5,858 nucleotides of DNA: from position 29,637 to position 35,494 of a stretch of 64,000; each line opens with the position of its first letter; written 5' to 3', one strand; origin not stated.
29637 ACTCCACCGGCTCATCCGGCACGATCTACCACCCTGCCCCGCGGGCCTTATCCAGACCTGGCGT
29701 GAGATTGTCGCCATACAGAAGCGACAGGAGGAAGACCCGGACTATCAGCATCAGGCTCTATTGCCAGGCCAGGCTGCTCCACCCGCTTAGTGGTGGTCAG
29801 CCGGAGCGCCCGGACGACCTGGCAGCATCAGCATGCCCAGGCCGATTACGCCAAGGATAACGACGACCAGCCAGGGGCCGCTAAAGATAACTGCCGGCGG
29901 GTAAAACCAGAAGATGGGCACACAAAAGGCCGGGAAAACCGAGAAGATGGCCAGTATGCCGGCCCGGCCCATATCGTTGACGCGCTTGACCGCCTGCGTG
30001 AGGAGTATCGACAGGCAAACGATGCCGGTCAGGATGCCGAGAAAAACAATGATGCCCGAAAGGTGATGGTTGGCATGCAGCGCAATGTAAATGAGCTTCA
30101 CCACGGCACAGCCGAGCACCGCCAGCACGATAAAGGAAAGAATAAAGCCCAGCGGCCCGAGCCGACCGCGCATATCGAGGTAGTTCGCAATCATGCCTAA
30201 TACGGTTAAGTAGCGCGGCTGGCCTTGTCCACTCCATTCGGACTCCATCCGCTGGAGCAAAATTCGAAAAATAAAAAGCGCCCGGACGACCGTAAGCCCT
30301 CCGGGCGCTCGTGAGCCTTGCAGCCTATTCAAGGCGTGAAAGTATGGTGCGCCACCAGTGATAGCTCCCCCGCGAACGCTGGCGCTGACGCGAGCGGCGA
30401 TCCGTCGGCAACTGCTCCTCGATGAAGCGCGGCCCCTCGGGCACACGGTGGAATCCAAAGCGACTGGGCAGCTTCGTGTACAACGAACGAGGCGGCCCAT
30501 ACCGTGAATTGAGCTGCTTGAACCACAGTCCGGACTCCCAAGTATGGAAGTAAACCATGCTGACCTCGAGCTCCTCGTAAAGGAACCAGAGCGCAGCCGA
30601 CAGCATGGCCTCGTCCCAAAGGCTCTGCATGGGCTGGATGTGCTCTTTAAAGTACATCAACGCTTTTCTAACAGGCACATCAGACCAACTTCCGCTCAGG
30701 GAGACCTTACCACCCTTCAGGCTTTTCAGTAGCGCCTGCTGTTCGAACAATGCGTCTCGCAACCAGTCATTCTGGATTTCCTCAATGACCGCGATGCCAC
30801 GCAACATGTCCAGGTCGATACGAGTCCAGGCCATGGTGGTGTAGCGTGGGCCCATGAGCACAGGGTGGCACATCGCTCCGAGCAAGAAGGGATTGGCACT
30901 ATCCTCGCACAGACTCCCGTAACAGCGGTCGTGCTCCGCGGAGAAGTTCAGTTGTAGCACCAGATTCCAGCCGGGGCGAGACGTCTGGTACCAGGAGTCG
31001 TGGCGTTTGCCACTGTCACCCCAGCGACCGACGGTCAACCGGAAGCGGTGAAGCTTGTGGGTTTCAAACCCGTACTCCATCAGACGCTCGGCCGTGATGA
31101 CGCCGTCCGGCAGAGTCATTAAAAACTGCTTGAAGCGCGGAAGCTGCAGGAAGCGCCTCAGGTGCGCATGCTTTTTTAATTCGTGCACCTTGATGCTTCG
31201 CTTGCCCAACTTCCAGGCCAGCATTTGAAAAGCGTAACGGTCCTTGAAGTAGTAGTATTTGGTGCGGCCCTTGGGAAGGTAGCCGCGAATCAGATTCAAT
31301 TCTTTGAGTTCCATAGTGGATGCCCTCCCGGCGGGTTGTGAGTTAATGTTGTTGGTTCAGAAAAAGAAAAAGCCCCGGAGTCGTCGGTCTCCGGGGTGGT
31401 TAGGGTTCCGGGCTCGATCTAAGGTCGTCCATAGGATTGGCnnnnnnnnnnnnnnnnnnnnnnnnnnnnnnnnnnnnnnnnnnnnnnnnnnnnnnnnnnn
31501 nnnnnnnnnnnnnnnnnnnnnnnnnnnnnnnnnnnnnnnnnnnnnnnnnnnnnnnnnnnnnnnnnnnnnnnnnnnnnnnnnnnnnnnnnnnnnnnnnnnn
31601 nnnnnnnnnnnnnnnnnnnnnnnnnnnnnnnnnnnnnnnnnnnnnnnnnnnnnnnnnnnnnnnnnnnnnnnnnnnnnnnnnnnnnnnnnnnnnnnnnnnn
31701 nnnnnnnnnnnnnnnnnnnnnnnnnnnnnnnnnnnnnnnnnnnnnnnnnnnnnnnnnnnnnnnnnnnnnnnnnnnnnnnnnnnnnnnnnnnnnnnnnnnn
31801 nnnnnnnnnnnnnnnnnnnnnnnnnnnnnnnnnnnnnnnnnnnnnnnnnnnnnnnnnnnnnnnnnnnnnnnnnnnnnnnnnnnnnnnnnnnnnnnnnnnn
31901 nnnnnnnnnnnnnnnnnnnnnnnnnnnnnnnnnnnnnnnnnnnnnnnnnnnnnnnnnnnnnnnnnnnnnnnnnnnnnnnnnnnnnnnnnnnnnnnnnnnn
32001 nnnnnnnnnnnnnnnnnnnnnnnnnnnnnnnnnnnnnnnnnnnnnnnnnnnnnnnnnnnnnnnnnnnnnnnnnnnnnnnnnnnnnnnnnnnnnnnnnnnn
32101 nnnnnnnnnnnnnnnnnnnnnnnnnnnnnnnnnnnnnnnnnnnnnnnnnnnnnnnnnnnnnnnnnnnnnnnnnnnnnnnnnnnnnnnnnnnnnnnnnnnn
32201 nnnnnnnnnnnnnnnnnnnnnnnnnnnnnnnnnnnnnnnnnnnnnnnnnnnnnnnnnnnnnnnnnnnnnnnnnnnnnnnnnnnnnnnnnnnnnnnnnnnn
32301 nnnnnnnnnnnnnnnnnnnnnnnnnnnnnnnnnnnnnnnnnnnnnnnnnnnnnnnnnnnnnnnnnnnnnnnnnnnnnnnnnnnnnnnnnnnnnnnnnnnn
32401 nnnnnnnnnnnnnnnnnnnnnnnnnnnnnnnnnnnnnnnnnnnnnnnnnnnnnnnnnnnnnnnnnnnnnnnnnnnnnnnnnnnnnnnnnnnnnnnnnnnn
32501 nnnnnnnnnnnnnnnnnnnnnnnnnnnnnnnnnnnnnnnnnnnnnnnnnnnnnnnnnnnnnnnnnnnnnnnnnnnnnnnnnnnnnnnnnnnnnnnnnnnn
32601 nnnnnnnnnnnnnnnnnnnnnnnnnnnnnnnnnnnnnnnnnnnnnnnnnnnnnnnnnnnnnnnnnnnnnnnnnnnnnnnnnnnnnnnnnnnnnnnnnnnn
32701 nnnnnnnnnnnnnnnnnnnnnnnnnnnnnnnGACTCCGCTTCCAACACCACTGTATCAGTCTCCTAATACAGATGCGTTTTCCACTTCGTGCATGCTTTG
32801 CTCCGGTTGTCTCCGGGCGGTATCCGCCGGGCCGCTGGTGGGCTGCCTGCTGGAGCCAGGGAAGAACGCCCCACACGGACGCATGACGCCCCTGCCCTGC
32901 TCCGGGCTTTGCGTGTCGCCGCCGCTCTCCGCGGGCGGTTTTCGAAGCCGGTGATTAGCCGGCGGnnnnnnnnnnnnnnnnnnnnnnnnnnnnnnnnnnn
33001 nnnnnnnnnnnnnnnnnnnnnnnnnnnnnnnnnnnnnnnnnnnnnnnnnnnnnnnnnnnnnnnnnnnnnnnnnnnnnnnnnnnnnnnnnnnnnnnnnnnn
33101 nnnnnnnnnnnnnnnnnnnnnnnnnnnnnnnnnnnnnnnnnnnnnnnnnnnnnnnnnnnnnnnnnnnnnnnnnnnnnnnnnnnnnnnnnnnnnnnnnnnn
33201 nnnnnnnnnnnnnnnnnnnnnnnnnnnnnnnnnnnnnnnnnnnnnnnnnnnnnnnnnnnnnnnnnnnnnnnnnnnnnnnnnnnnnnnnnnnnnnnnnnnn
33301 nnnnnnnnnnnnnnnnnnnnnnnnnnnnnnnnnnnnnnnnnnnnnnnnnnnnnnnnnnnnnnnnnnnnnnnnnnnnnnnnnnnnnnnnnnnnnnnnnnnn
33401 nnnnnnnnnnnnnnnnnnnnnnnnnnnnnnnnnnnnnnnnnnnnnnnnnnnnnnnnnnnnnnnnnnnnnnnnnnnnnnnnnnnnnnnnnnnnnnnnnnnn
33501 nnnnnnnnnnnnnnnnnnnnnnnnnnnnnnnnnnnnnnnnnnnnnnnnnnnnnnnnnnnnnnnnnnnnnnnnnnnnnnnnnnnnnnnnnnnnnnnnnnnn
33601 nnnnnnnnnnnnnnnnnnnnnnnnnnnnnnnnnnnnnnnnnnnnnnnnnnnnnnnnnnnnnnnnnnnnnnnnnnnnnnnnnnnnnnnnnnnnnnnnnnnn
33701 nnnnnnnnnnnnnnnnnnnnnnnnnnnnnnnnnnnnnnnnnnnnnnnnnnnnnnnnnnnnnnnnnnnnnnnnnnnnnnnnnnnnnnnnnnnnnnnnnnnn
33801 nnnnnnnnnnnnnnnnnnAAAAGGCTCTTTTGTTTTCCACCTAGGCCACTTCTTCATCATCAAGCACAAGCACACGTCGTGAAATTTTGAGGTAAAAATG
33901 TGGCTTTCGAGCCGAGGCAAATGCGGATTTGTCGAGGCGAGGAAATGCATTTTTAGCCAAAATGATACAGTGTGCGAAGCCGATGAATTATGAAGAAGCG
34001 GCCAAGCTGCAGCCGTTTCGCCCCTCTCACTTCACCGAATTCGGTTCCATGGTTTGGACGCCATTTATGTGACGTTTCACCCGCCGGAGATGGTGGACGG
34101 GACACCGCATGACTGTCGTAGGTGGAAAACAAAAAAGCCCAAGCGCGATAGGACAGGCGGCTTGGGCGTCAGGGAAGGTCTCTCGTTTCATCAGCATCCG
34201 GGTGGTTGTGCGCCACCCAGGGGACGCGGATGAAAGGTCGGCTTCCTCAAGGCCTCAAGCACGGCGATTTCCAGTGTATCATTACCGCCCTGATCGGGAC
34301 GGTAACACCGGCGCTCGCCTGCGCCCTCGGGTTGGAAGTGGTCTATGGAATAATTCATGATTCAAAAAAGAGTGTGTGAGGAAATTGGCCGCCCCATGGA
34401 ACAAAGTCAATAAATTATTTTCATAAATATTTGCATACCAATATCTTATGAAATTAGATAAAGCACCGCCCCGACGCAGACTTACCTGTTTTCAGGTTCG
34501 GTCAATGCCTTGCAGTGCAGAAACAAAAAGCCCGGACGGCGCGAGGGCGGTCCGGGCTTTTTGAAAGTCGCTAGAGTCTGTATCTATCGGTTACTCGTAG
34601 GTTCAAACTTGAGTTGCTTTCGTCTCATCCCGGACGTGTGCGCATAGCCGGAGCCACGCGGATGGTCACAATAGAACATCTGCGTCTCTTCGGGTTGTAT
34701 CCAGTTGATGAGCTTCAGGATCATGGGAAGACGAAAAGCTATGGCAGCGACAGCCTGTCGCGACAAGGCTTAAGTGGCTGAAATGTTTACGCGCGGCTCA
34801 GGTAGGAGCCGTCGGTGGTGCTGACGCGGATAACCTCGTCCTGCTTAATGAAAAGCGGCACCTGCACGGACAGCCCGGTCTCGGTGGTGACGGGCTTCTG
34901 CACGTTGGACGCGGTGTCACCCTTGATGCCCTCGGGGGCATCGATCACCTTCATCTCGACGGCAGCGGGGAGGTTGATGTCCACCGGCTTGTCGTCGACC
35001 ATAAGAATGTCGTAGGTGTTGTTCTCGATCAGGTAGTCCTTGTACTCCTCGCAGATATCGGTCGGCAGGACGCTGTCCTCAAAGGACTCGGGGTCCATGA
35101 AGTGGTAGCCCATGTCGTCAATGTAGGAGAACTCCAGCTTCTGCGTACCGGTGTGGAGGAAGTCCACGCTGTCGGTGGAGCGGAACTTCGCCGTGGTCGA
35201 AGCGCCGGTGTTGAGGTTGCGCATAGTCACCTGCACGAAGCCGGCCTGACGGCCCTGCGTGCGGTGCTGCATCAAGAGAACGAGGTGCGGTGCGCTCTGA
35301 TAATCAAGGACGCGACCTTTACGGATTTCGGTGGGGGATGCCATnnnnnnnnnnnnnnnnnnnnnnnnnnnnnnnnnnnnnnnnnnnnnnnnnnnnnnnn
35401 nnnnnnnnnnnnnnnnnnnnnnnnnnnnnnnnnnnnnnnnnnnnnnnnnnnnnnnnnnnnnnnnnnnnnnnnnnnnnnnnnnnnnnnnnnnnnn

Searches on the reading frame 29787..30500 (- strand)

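Call 57: search_protein_families(library=pfam, proteins=[window:29787-30500:-], max_evalue=0.0001)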
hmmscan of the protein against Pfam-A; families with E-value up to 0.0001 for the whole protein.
window:29787-30500:- (237 aa): 1 family
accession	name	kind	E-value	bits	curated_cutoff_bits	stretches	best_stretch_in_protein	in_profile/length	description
PF05656.20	DUF805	-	8.5e-07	29.9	25.7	1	107-231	1-105/111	Protein of unknown function (DUF805)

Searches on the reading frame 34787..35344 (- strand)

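Call 57: search_protein_families(library=pfam, proteins=[window:34787-35344:-], max_evalue=0.0001)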
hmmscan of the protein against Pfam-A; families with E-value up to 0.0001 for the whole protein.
window:34787-35344:- (185 aa): 3 families
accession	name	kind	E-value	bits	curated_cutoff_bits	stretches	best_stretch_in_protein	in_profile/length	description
PF09285.17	Elong-fact-P_C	-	2.6e-23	81.9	25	1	129-184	1-56/56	Elongation factor P, C-terminal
PF08207.18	EFP_N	-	2.1e-14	53.7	23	1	5-60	3-58/58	Elongation factor P (EF-P) KOW-like domain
PF01132.26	EFP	-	6.6e-14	52.1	27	1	69-121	2-54/54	Elongation factor P (EF-P) OB domain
